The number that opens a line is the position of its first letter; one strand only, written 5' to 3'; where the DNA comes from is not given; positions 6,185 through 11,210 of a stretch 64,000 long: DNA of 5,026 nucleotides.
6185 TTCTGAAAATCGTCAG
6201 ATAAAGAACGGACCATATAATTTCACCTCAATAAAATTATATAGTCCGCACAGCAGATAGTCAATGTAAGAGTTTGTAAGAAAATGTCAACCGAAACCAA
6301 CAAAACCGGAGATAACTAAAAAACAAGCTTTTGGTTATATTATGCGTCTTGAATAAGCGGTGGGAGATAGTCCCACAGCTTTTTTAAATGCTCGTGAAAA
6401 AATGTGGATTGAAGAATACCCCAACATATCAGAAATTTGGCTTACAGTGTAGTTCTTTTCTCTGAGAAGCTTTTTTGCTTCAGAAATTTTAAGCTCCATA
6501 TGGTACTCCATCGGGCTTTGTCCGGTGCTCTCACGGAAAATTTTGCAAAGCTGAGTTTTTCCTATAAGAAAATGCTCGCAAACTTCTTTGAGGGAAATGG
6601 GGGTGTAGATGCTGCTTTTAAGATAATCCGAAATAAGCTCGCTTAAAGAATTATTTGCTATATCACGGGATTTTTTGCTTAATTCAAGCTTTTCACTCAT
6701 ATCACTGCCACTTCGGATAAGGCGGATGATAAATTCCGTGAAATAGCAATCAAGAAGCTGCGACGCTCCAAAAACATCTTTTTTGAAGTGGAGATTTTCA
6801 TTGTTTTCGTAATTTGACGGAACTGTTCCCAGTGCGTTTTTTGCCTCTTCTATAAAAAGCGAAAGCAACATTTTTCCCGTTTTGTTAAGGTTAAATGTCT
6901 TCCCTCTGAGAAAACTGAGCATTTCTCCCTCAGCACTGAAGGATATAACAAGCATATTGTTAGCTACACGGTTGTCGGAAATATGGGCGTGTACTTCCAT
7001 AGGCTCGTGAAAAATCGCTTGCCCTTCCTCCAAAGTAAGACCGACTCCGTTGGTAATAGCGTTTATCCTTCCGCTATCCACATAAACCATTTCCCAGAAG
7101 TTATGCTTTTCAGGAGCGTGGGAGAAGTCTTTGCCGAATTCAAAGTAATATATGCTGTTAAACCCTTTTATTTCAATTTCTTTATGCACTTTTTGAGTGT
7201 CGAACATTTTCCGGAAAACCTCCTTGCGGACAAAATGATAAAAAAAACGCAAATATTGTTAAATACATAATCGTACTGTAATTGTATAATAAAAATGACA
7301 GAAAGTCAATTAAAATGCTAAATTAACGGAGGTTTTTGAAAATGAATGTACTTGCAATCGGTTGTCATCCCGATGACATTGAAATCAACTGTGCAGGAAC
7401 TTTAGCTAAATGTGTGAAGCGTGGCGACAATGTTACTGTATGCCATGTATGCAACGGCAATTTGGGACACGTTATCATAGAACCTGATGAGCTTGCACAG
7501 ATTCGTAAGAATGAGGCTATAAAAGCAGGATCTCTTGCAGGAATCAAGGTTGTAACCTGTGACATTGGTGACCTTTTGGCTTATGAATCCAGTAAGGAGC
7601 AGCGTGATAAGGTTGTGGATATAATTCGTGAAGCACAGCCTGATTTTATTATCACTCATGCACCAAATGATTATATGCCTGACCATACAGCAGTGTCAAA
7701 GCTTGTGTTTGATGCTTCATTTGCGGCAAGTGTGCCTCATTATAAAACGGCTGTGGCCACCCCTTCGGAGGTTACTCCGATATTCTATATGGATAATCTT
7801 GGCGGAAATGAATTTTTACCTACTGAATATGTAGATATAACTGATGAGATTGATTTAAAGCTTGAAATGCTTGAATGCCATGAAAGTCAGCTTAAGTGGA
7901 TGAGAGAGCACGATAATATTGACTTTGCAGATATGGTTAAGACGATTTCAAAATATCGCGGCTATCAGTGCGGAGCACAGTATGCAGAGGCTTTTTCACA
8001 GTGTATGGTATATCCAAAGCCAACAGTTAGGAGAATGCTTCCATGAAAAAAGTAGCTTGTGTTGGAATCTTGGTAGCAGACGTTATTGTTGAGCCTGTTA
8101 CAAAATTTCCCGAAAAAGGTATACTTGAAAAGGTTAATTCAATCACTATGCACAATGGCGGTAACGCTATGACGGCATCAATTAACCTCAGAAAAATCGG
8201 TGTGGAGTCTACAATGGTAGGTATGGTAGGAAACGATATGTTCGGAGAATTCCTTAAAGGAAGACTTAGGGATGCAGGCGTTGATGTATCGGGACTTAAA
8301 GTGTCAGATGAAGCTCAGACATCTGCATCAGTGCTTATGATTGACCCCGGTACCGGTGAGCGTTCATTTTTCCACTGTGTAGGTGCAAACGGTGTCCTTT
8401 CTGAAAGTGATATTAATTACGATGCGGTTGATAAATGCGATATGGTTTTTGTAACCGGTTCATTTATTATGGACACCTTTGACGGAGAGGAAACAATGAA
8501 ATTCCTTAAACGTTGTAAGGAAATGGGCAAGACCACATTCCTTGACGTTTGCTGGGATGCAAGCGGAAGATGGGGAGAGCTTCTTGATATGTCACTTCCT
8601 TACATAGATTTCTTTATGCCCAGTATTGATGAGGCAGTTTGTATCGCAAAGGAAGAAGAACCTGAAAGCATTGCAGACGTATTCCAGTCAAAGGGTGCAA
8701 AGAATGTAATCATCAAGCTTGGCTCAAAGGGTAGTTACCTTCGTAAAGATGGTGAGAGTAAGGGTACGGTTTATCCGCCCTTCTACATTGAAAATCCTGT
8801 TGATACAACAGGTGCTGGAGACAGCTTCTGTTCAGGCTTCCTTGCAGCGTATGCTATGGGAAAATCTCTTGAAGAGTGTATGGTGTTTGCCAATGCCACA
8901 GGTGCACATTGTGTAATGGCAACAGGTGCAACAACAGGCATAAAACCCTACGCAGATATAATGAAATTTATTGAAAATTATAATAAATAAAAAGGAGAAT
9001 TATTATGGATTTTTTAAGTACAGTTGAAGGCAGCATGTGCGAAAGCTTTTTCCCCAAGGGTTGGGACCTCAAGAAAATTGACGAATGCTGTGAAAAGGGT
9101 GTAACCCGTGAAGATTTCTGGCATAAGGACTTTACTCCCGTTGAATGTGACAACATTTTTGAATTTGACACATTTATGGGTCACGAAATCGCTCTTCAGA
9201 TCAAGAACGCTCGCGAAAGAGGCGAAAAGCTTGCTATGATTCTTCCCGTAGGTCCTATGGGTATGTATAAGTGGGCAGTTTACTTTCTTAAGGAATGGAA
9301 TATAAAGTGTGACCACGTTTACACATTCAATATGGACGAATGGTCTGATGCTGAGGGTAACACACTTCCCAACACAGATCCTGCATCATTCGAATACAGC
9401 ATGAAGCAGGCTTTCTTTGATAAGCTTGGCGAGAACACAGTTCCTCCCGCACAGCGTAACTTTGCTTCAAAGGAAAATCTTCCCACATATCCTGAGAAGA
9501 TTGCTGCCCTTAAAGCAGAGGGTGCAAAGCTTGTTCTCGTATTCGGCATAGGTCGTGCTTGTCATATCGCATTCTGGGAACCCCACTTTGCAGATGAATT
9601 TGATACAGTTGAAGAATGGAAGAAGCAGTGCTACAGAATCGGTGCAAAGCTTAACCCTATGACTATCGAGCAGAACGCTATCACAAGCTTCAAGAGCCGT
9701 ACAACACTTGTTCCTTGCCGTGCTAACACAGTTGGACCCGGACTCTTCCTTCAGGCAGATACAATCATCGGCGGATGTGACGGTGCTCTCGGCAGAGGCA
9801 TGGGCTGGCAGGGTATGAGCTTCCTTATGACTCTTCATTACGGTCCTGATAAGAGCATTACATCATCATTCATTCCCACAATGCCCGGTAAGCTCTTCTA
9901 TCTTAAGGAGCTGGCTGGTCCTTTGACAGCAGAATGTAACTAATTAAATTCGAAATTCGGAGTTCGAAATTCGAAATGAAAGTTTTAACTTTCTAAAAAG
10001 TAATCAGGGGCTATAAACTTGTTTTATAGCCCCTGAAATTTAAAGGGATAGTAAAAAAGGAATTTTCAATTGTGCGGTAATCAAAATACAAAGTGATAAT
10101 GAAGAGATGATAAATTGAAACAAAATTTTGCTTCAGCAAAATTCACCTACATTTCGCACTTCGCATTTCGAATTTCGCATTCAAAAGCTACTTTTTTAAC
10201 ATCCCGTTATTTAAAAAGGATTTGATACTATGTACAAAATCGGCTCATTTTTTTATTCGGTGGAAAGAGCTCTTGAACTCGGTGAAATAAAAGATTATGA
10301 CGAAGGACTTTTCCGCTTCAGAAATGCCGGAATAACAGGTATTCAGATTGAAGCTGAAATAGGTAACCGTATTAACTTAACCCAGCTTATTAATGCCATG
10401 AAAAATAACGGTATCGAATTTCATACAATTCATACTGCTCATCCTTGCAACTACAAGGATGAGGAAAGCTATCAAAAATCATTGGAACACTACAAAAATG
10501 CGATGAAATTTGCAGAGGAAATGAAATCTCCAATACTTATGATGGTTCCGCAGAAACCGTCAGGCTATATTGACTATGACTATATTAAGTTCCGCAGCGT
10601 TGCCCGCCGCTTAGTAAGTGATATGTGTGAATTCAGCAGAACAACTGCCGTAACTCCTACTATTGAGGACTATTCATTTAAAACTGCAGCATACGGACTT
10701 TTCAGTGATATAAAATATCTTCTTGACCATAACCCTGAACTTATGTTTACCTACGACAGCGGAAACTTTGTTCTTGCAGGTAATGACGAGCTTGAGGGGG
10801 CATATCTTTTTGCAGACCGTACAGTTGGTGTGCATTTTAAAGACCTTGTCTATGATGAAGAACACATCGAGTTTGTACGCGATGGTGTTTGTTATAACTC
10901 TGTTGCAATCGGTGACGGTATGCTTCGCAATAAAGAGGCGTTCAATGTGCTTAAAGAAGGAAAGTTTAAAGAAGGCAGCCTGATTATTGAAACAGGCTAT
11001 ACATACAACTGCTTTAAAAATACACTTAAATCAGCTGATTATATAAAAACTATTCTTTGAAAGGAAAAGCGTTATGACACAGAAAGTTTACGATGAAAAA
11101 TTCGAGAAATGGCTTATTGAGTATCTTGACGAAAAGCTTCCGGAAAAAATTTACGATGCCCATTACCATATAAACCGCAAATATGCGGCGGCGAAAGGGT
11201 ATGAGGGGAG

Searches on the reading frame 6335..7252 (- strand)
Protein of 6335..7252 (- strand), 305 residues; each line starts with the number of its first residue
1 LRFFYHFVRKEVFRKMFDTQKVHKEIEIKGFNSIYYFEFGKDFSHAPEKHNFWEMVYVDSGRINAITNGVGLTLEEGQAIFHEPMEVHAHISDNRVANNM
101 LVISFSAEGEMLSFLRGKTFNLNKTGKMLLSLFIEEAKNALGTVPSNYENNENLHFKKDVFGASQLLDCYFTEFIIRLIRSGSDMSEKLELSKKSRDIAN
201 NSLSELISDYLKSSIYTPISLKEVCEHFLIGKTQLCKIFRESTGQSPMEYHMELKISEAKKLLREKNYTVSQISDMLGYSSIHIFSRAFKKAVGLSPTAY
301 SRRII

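Call 27: search_protein_families(library=pfam, proteins=[window:6335-7252:-], max_evalue=0.00001)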
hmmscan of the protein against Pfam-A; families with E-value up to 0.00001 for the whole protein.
window:6335-7252:- (305 aa): 2 families
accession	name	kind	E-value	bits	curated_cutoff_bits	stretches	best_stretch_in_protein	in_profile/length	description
PF12833.13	HTH_18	-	3.4e-18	66.1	33.6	1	225-303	2-80/80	Helix-turn-helix domain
PF00165.29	HTH_AraC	-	4.6e-16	58.9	26.6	1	266-300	7-40/42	Bacterial regulatory helix-turn-helix proteins, AraC family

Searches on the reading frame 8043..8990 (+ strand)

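Call 27: search_protein_families(library=pfam, proteins=[window:8043-8990:+], max_evalue=0.00001)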
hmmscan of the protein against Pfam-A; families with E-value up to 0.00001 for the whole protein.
window:8043-8990:+ (315 aa): 1 family
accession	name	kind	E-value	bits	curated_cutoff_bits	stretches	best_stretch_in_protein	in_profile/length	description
PF00294.29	PfkB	-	3.6e-60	204.3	25.8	1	1-299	1-298/302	pfkB family carbohydrate kinase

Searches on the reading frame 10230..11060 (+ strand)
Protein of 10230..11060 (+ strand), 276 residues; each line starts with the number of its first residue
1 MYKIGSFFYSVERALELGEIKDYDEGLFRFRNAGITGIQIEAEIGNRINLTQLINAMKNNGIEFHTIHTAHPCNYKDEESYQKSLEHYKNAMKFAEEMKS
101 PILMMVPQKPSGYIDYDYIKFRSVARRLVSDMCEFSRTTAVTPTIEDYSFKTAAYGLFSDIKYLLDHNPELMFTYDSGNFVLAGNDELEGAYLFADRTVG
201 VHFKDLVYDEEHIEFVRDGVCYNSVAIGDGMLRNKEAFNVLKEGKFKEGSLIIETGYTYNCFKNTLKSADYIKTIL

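Call 27: search_protein_families(library=pfam, proteins=[window:10230-11060:+], max_evalue=0.00001)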
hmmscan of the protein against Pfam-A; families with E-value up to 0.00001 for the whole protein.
window:10230-11060:+ (276 aa): 1 family
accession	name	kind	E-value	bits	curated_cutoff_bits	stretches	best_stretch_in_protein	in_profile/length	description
PF01261.30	AP_endonuc_2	-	2e-17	64.1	31.1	1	33-259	7-233/249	Xylose isomerase-like TIM barrel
